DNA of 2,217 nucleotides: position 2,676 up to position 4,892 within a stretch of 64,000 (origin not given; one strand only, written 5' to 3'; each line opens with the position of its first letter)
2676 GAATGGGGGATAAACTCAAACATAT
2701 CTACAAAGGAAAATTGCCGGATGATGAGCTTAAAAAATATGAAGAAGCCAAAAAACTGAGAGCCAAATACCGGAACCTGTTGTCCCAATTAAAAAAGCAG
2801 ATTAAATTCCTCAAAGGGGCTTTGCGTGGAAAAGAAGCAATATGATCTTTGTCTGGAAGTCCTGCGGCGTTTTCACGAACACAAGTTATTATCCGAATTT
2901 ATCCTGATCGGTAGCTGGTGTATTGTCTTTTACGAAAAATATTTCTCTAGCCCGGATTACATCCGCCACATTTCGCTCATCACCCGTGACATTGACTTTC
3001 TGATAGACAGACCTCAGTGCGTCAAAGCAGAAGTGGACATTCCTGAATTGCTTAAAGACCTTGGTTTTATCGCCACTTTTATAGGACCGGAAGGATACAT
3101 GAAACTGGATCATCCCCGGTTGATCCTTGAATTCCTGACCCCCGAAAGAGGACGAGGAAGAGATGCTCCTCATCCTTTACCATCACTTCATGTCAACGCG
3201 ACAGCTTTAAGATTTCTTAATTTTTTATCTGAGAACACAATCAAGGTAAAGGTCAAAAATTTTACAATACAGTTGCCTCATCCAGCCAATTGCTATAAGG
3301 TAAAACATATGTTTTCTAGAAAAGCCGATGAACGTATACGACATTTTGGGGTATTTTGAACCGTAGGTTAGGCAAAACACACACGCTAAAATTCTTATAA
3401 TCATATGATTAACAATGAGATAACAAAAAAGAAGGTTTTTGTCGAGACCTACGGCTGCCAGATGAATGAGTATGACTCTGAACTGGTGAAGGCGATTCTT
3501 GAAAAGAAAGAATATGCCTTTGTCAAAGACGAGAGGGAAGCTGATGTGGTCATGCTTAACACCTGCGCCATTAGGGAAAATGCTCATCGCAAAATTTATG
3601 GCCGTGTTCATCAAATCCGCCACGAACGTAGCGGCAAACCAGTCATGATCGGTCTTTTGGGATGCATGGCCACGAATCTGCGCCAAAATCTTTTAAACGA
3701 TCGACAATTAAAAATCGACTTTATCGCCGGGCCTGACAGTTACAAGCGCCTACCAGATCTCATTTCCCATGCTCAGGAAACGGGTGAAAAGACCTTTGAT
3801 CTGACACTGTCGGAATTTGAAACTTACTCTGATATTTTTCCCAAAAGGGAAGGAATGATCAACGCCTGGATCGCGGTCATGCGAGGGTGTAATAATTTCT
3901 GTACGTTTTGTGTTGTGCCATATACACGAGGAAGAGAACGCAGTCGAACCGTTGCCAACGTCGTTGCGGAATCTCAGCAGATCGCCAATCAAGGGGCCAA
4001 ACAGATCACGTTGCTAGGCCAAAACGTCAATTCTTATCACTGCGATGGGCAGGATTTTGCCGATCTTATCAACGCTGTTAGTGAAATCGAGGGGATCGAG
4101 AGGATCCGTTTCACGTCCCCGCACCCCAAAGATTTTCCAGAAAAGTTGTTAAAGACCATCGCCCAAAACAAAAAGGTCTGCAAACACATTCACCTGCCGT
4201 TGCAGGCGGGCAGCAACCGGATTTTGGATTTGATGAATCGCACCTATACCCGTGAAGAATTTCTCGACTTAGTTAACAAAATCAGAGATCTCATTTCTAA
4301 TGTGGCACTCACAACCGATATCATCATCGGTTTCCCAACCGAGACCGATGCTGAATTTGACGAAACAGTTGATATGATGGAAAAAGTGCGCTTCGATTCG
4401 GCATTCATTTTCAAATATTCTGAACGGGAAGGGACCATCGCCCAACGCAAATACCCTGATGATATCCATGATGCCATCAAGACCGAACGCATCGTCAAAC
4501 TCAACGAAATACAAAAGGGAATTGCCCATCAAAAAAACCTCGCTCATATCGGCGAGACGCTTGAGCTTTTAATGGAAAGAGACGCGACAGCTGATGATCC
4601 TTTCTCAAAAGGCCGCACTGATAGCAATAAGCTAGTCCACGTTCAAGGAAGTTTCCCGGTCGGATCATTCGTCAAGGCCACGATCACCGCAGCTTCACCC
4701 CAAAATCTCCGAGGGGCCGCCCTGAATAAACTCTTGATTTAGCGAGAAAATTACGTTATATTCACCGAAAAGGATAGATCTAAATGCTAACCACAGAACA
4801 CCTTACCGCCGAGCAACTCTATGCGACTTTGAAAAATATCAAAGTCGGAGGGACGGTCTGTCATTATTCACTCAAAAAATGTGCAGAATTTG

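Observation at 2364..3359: Two-gene overlapping module: a small coiled-coil partner plus an NTase-fold protein, behind an operator-flanked promoter, in a mobile-element junkyard. Candidate novel toxin-antitoxin or abortive-infection-like system.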

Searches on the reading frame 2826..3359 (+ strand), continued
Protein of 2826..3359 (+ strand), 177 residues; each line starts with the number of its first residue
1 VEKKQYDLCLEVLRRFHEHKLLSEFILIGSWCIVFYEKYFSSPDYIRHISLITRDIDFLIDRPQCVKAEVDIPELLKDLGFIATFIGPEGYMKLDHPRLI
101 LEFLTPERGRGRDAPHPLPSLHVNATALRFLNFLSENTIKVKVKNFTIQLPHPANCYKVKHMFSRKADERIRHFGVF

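Call 66: find_homologous_proteins(query=L091:2129-3148:+)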
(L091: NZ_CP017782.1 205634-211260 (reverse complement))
Query L091:2129-3148:+ (339 aa): 2774 proteins with E <= 0.001 among 8000 candidates; the best 120 are listed.
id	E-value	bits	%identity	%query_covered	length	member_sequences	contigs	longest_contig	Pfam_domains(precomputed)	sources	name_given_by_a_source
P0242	2.6e-210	715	98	100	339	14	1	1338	PF12281.15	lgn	-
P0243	2.5e-193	659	89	100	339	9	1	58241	PF12281.15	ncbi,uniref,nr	ncbi:GSU2403 family nucleotidyltransferase fold protein [Thioclava sp. F36-7]|uniref:nucleotidyltran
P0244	1.4e-169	581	78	100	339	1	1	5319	PF12281.15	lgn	-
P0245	2.0e-169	581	79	100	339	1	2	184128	PF12281.15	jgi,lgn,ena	-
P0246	1.2e-168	578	78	100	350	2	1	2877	PF12281.15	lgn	-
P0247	4.4e-168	576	78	100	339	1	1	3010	PF12281.15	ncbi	-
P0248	6.0e-168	576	78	100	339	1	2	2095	PF12281.15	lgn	-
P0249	7.0e-168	576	78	100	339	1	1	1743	PF12281.15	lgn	-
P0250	8.2e-168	576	78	100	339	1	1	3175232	PF12281.15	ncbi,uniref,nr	ncbi:nucleotidyltransferase family protein [Paracoccus sediminicola]|uniref:nucleotidyltransferase f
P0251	1.1e-167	575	77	100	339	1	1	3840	PF12281.15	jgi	jgi:hypothetical protein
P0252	1.2e-167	575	78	100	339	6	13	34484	PF12281.15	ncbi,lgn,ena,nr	ncbi:MAG: hypothetical protein KDK11_00165 [Maritimibacter sp.]|nr:hypothetical protein [Maritimibac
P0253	1.4e-167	575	78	100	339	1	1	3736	PF12281.15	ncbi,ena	-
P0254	1.6e-167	575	77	100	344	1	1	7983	PF12281.15,PF20586.4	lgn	-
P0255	1.7e-167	575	78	100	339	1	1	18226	PF12281.15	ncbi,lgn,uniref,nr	ncbi:GSU2403 family nucleotidyltransferase fold protein [Paracoccus sp. PAR01]|uniref:nucleotidyltra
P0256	2.3e-167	574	78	100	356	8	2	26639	PF12281.15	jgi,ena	-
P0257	2.5e-167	574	78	100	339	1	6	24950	PF12281.15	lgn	-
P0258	2.9e-167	574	77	100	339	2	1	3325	PF12281.15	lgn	-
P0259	4.8e-167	573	78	100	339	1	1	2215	PF12281.15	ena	-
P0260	5.2e-167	573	77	100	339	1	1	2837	PF12281.15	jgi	jgi:hypothetical protein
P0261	8.5e-167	572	77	100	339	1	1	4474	PF12281.15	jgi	jgi:hypothetical protein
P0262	1.8e-166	571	77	100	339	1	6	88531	PF12281.15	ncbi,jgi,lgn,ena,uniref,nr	ncbi:nucleotidyltransferase family protein [Paracoccus litorisediminis]|uniref:Nucleotidyltransferas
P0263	2.0e-166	571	78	98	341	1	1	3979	PF12281.15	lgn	-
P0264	2.1e-166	571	77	100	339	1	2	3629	PF12281.15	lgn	-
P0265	2.7e-166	571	77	100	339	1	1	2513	PF12281.15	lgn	-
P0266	7.2e-166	569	77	100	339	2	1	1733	PF12281.15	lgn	-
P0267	7.8e-166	569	76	100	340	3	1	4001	PF12281.15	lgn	-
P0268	8.7e-166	569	76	100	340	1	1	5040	PF12281.15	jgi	-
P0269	1.2e-165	568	77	99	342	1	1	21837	PF12281.15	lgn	-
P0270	1.9e-165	568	76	100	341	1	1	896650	PF12281.15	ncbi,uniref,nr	ncbi:nucleotidyltransferase family protein [Chachezhania sediminis]|uniref:nucleotidyltransferase fa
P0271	2.2e-165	568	77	100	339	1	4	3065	PF12281.15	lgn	-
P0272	2.3e-165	567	76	100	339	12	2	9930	PF12281.15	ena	-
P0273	2.7e-165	567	76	100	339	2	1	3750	PF12281.15,PF20586.4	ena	-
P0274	3.3e-165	567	77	99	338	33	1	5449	PF12281.15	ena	-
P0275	4.3e-165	567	76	100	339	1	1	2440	PF12281.15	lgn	-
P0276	5.0e-165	566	77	100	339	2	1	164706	PF12281.15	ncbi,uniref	ncbi:nucleotidyltransferase family protein [Defluviimonas sp. SAOS-178_SWC]|uniref:nucleotidyltransf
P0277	6.1e-165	566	76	100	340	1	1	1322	PF12281.15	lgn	-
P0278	6.8e-165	566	76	100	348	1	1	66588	PF12281.15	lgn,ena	-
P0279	6.9e-165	566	76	100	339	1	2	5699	PF12281.15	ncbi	-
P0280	7.0e-165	566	78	98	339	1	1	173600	PF12281.15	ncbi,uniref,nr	ncbi:hypothetical protein D2N39_14870 [Gemmobacter lutimaris]|uniref:Nucleotidyltransferase-like dom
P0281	7.1e-165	566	76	100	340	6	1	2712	PF12281.15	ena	-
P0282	7.8e-165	566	76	100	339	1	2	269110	PF12281.15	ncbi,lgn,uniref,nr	ncbi:nucleotidyltransferase family protein [Salipiger marinus]|uniref:Nucleotidyltransferase-like do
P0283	9.4e-165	565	77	100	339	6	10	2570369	PF12281.15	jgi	jgi:hypothetical protein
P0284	1.1e-164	565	76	100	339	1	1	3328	PF12281.15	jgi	jgi:hypothetical protein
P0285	1.1e-164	565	76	100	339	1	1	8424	PF12281.15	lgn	-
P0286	1.3e-164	565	75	100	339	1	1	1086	PF12281.15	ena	-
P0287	1.6e-164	565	76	100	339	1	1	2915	PF12281.15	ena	-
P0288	1.7e-164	565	76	100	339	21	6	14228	PF12281.15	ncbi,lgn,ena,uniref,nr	ncbi:nucleotidyltransferase family protein [Paracoccus sphaerophysae]|uniref:Nucleotidyltransferase-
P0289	1.7e-164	565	76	100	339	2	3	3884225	PF12281.15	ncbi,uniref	ncbi:GSU2403 family nucleotidyltransferase fold protein [Fodinicurvata halophila]|uniref:GSU2403 fam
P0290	1.8e-164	565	75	100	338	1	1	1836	PF12281.15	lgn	-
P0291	1.9e-164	565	75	100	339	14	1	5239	PF12281.15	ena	-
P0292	2.0e-164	564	76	100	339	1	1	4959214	PF12281.15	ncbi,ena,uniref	ncbi:nucleotidyltransferase family protein [Oricola indica]|uniref:nucleotidyltransferase family pro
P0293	2.1e-164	564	76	100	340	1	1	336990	PF12281.15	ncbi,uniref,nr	ncbi:nucleotidyltransferase family protein [Jiella marina]|uniref:nucleotidyltransferase family prot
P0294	2.1e-164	564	76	100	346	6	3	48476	PF12281.15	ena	-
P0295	2.3e-164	564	75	100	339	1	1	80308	PF12281.15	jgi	jgi:hypothetical protein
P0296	2.5e-164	564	76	100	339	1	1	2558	PF12281.15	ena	-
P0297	2.7e-164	564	77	98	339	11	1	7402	PF12281.15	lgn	-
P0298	2.8e-164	564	75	100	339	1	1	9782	PF12281.15,PF20586.4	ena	-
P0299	3.2e-164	564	75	100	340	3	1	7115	PF12281.15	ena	-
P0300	3.7e-164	564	75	99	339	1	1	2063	PF12281.15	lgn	-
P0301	4.2e-164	563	76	100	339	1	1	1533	PF12281.15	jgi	jgi:hypothetical protein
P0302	4.2e-164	563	76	99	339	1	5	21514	PF12281.15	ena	-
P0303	4.5e-164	563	76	100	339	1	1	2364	PF12281.15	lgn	-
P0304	4.7e-164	563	75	100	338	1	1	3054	PF12281.15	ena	-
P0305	5.0e-164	563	75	100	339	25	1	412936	PF12281.15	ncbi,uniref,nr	ncbi:nucleotidyltransferase family protein [Chelativorans salis]|uniref:GSU2403 family nucleotidyltr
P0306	5.0e-164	563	76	100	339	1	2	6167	PF12281.15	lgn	-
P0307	6.1e-164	563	76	100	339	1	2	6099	PF12281.15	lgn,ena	-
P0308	6.3e-164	563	76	100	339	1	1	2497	PF12281.15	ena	-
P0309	7.0e-164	563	76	100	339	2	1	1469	PF12281.15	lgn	-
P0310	7.4e-164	563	76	100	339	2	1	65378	PF12281.15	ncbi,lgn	ncbi:MAG: GSU2403 family nucleotidyltransferase fold protein [Aliihoeflea sp.]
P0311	7.5e-164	563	75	100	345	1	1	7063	PF12281.15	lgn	-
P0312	8.7e-164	562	76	100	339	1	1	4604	PF12281.15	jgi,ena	-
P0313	1.2e-163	562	77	98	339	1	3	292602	PF12281.15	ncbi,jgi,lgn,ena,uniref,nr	ncbi:MAG: hypothetical protein BGP11_11600 [Rhodobacterales bacterium 65-51]|jgi:hypothetical protei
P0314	1.2e-163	562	77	100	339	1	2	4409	PF12281.15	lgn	-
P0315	1.4e-163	562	77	100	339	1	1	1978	PF12281.15,PF20586.4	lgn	-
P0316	1.5e-163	562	76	100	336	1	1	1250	PF12281.15,PF20586.4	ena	-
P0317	1.5e-163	562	75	100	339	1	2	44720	PF12281.15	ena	-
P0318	1.6e-163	561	75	100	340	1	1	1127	PF12281.15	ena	-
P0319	1.8e-163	561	75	100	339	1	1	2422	PF12281.15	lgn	-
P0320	2.0e-163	561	76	100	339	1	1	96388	PF12281.15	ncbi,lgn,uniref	ncbi:nucleotidyltransferase family protein [Salipiger marinus]|uniref:nucleotidyltransferase family 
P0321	2.1e-163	561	75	100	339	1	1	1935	PF12281.15,PF20586.4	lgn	-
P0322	3.8e-163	560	75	100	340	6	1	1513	PF12281.15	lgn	-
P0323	4.1e-163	560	75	100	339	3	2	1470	PF12281.15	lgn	-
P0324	4.7e-163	560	76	98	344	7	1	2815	PF12281.15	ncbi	-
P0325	4.8e-163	560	75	100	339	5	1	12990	PF12281.15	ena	-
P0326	4.8e-163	560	77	98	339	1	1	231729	PF12281.15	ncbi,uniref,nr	ncbi:GSU2403 family nucleotidyltransferase fold protein [Gemmobacter sp. LW-1]|uniref:nucleotidyltra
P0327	4.9e-163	560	74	100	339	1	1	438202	PF12281.15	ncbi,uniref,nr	ncbi:GSU2403 family nucleotidyltransferase fold protein [Paracoccus sp. MBLB3053]|uniref:GSU2403 fam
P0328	5.9e-163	560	75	100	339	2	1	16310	PF12281.15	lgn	-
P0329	6.3e-163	559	76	100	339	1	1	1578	PF12281.15,PF20586.4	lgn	-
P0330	7.4e-163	559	74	100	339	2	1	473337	PF12281.15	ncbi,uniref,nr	ncbi:GSU2403 family nucleotidyltransferase fold protein [uncultured Tateyamaria sp.]|uniref:nucleoti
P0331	7.6e-163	559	76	100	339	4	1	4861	PF12281.15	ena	-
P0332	8.1e-163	559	77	100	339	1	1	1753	PF12281.15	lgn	-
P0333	8.6e-163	559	74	100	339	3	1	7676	PF12281.15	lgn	-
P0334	8.9e-163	559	77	100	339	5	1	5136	PF12281.15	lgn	-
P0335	9.4e-163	559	73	100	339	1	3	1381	PF12281.15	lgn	-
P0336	9.6e-163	559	76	100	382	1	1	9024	PF12281.15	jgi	jgi:hypothetical protein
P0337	9.7e-163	559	76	100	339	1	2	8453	PF12281.15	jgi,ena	-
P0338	1.0e-162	559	75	100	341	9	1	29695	PF12281.15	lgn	-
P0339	1.2e-162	559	75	100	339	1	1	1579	PF12281.15,PF20586.4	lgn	-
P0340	1.2e-162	559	73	100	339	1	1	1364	PF12281.15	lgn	-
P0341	1.3e-162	558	75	100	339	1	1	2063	PF12281.15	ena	-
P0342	1.4e-162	558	75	100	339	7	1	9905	PF12281.15,PF20586.4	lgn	-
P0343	1.4e-162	558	74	100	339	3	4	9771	PF12281.15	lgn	-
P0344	1.6e-162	558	75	100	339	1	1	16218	PF12281.15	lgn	-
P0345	2.0e-162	558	75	100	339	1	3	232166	PF12281.15,PF20586.4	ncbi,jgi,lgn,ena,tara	tara:strand:+ start:9548 stop:10567 length:1020 start_codon:yes stop_codon:yes gene_type:complete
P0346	2.0e-162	558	75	100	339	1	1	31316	PF12281.15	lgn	-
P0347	2.1e-162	558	76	100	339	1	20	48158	PF12281.15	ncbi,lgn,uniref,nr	ncbi:GSU2403 family nucleotidyltransferase fold protein [Paracoccus shandongensis]|uniref:nucleotidy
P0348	2.2e-162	558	74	100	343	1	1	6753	PF12281.15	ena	-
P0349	2.2e-162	558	76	100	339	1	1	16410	PF12281.15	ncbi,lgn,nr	ncbi:MAG: hypothetical protein JJT81_06405 [Rubellimicrobium sp.]|nr:hypothetical protein [Rubellimi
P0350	2.4e-162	558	76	99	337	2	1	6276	PF12281.15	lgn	-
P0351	2.8e-162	557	75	100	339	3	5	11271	PF12281.15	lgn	-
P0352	3.9e-162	557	75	99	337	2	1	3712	PF12281.15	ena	-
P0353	3.9e-162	557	73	100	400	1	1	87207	PF12281.15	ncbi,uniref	ncbi:GSU2403 family nucleotidyltransferase fold protein [Fulvimarina sp. MAC8]|uniref:nucleotidyltra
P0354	4.2e-162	557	76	98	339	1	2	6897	PF12281.15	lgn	-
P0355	4.7e-162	557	75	100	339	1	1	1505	PF12281.15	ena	-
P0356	5.3e-162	556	76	100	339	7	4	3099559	PF12281.15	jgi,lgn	-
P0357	6.2e-162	556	75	100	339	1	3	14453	PF12281.15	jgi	jgi:hypothetical protein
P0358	6.4e-162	556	75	100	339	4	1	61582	PF12281.15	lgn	-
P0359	6.5e-162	556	75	100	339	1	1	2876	PF12281.15,PF20586.4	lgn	-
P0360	6.8e-162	556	76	98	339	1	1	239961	PF12281.15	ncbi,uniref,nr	ncbi:nucleotidyltransferase family protein [Paracoccus benzoatiresistens]|uniref:GSU2403 family nucl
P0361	7.1e-162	556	77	100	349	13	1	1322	PF12281.15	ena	-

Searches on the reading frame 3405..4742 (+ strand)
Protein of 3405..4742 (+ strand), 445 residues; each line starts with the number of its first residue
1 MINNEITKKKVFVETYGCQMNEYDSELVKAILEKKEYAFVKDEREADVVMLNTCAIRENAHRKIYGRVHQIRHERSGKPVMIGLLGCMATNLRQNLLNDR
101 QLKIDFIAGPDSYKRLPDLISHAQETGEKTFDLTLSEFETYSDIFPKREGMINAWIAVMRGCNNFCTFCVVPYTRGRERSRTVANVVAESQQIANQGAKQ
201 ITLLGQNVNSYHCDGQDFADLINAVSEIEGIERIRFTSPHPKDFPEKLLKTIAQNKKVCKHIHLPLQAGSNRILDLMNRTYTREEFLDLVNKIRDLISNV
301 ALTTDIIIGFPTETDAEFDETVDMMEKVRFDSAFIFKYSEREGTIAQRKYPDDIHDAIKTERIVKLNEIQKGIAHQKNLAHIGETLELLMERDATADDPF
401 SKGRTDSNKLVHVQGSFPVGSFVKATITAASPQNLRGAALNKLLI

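Call 51: search_protein_families(library=pfam, proteins=[window:3405-4742:+], max_evalue=0.01)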
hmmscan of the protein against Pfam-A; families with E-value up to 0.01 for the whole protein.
window:3405-4742:+ (445 aa): 3 families
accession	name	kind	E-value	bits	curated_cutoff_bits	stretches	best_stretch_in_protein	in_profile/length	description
PF04055.27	Radical_SAM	-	1.7e-30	106.8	29.5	1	158-324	3-165/166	Radical SAM superfamily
PF00919.26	UPF0004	-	3.6e-27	94.7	27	1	10-108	1-97/98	Uncharacterized protein family UPF0004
PF01938.26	TRAM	-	7.4e-06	26.2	21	1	382-439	4-60/61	TRAM domain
